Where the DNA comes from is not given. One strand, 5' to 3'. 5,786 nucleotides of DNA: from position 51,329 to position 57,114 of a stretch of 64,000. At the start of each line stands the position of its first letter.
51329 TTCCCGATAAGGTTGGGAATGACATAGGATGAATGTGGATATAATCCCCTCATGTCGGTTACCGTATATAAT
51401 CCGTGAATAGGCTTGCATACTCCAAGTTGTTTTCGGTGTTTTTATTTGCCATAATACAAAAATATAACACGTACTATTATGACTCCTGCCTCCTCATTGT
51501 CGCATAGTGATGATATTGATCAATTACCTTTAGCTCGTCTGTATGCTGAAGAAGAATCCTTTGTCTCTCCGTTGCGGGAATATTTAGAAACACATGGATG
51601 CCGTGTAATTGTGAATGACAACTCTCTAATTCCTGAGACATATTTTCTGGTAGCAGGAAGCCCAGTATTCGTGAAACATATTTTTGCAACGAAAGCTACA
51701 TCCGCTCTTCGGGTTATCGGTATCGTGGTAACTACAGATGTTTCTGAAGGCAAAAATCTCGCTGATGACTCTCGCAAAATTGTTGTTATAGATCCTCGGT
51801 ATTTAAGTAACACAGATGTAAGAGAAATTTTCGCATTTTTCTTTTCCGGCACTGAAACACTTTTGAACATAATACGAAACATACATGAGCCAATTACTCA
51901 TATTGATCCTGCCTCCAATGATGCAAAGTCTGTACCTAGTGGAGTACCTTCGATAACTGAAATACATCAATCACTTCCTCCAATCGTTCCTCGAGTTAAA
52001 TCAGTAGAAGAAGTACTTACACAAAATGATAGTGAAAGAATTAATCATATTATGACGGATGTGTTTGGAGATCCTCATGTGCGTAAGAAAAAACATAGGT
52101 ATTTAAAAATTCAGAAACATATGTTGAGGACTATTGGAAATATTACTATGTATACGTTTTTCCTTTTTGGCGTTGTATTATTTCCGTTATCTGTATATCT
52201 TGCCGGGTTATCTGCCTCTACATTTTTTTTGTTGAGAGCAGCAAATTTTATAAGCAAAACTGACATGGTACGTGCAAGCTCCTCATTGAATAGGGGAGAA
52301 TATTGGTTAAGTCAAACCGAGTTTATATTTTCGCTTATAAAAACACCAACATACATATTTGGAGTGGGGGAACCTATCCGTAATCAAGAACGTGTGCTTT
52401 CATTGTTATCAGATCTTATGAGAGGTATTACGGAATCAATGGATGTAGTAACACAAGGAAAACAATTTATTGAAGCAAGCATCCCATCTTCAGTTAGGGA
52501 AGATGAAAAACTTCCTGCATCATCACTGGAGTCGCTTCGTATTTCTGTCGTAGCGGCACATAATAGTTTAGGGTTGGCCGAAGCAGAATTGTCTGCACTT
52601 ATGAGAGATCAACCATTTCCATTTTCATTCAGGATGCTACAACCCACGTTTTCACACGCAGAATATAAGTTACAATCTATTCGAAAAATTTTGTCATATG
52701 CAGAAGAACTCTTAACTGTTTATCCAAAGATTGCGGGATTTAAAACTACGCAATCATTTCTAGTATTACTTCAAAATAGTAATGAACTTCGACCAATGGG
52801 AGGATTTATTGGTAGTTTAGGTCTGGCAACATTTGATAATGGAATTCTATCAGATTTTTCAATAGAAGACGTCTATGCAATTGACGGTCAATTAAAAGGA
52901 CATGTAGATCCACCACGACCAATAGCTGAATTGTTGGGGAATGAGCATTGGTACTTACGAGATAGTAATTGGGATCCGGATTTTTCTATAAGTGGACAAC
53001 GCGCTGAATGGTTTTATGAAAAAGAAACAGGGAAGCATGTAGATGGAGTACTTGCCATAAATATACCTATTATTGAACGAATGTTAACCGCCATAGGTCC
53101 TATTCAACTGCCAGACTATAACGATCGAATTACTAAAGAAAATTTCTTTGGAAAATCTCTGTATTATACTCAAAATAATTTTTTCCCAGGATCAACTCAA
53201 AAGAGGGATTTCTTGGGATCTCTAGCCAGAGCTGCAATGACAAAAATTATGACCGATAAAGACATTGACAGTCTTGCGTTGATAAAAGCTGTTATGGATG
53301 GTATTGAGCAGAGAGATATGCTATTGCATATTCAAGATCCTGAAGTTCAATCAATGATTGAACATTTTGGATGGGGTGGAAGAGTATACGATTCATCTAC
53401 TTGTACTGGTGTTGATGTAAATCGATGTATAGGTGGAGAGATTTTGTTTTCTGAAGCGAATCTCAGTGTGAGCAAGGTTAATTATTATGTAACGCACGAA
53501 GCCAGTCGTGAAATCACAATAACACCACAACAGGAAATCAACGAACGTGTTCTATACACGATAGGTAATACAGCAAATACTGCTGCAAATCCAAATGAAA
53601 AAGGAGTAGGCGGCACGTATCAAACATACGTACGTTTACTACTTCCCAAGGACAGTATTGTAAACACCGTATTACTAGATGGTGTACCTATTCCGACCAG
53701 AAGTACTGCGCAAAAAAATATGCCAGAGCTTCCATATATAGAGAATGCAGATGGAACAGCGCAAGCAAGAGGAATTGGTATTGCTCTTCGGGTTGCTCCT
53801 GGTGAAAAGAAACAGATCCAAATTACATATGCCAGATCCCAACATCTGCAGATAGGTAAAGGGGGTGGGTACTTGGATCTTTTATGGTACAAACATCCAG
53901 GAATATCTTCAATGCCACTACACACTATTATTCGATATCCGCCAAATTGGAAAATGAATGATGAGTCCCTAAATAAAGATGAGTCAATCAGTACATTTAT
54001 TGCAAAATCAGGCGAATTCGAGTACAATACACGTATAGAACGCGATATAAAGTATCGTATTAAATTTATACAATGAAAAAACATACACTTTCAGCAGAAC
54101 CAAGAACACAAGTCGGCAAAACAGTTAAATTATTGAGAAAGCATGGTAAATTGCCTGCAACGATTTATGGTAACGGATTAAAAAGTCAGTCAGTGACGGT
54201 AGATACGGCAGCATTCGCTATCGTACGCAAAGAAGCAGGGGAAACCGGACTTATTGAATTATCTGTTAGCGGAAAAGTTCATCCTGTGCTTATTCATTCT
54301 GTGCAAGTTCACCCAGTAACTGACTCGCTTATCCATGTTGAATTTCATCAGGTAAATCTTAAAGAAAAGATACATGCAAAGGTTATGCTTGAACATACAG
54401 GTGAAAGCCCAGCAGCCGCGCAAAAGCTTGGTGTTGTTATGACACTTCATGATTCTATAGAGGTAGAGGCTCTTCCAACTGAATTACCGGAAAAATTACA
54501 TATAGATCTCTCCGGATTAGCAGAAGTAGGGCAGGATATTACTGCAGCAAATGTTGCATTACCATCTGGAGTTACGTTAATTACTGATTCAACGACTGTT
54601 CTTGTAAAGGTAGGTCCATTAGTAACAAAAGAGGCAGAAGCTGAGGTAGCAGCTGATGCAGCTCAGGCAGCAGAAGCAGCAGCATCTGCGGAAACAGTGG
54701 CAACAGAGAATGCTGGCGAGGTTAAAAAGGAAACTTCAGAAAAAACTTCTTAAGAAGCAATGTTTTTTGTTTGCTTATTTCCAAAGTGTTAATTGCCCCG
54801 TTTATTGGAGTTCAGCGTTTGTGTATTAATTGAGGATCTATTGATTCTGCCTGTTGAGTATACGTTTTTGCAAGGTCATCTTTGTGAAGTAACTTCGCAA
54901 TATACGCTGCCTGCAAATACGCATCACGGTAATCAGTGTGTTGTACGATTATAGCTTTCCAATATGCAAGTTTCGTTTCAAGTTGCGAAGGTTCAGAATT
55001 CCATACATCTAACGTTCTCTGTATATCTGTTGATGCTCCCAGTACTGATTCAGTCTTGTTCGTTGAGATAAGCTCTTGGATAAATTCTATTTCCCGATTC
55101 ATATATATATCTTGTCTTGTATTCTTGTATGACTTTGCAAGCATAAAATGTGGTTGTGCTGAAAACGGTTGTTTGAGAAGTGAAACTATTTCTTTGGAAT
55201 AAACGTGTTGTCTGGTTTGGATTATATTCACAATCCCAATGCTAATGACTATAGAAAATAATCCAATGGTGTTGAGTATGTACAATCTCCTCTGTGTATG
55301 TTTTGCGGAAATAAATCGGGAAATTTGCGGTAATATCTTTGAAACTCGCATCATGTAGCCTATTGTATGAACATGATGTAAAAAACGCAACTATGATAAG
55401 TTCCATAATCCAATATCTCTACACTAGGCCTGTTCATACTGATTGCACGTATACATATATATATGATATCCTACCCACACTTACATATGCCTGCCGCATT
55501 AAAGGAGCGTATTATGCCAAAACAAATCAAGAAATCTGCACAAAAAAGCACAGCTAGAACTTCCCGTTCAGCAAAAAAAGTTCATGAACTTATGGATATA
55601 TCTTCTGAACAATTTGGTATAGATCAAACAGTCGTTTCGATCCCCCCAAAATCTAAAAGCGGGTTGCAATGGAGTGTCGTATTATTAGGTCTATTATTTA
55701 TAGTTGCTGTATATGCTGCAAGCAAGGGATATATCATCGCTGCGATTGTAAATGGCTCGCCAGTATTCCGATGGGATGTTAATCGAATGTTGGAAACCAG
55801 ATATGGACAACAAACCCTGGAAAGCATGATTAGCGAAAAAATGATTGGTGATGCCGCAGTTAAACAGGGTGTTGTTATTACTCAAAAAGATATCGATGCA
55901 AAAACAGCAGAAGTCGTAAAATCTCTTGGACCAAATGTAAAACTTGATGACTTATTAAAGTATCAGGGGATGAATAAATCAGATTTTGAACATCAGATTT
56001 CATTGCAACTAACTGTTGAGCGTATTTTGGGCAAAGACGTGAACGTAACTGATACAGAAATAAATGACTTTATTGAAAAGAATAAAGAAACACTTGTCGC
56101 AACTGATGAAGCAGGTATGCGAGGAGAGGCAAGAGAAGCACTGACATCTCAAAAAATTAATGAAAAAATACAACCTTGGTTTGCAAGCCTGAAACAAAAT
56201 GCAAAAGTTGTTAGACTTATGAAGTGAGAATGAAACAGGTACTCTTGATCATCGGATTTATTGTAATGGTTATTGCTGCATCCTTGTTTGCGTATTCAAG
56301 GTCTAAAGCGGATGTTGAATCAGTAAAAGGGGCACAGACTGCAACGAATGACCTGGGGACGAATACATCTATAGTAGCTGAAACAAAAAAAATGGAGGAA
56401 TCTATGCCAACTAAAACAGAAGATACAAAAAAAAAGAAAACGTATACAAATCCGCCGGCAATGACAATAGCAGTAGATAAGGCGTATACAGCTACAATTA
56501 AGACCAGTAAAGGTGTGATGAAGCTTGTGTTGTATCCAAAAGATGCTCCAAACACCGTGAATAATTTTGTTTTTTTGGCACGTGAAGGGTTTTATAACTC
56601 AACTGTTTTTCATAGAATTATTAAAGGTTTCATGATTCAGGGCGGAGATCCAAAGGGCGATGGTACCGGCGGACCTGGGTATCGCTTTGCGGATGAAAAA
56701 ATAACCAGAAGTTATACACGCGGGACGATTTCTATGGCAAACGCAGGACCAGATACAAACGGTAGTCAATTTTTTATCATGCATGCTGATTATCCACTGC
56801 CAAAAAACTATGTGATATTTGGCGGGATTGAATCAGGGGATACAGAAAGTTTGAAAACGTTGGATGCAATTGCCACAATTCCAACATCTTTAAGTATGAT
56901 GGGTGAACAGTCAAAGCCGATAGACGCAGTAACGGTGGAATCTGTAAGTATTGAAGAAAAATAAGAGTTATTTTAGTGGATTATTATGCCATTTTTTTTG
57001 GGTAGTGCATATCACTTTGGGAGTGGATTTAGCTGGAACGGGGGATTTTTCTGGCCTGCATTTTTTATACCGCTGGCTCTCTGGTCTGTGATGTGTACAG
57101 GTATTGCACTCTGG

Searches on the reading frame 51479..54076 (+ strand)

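Call 14: search_protein_families(library=ncbifam, proteins=[window:51479-54076:+], max_evalue=1e-10)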
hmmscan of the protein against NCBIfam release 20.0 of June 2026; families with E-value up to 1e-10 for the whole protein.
window:51479-54076:+ (865 aa): 0 families

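Call 57: search_protein_families(library=pfam, proteins=[window:51479-54076:+], max_evalue=0.001)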
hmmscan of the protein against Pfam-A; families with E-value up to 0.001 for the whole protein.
window:51479-54076:+ (865 aa): 1 family
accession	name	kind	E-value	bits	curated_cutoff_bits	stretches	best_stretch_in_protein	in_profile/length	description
PF13196.11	DUF4012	-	8.7e-24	85.1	28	1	425-556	4-135/144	Protein of unknown function (DUF4012)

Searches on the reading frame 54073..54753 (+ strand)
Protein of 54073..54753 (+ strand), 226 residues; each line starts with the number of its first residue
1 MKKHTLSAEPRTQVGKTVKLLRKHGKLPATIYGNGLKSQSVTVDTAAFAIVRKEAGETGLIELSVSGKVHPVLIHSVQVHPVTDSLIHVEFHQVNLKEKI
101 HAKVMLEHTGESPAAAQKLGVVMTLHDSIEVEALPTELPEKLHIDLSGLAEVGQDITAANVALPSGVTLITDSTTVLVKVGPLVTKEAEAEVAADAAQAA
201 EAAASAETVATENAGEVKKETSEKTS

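Call 73: search_protein_families(library=pfam, proteins=[window:54073-54753:+], max_evalue=0.001)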
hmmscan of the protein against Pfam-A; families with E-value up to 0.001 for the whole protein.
window:54073-54753:+ (226 aa): 2 families
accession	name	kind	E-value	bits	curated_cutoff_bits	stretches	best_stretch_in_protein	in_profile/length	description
PF01386.24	Ribosomal_L25p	-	6.4e-19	68.7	23.6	1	6-91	1-82/82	Ribosomal L25p family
PF14693.11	Ribosomal_TL5_C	-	1.6e-17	64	27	1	99-180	1-80/84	Ribosomal protein TL5, C-terminal domain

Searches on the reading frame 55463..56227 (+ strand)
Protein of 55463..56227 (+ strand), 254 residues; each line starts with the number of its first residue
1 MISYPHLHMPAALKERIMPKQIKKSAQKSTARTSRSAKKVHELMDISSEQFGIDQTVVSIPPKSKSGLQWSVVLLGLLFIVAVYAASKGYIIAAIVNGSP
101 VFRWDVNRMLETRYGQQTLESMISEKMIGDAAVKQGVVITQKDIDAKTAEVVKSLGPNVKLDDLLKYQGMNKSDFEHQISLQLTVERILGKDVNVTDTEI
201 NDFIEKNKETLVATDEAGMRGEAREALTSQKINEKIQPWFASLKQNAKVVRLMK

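Call 73: search_protein_families(library=pfam, proteins=[window:55463-56227:+], max_evalue=0.001)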
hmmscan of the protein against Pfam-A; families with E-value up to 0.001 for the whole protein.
window:55463-56227:+ (254 aa): 1 family
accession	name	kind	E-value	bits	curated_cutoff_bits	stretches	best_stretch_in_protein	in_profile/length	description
PF13624.11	SurA_N_3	-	6e-06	26.6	27.2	1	113-188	82-161/162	SurA-like N-terminal domain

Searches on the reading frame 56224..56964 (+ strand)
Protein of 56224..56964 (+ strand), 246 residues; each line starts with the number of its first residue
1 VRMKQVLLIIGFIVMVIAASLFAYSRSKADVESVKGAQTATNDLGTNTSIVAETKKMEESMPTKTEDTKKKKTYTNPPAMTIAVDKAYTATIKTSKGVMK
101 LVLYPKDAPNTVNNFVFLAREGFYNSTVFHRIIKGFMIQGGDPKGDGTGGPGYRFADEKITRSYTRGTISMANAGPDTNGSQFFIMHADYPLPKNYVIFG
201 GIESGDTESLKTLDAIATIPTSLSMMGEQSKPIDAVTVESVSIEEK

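Call 73: search_protein_families(library=pfam, proteins=[window:56224-56964:+], max_evalue=0.001)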
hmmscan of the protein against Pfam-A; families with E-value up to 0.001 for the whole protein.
window:56224-56964:+ (246 aa): 1 family
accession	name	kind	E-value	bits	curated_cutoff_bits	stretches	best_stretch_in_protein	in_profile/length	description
PF00160.26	Pro_isomerase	-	1.4e-37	129.8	21.7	1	90-241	2-157/159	Cyclophilin type peptidyl-prolyl cis-trans isomerase/CLD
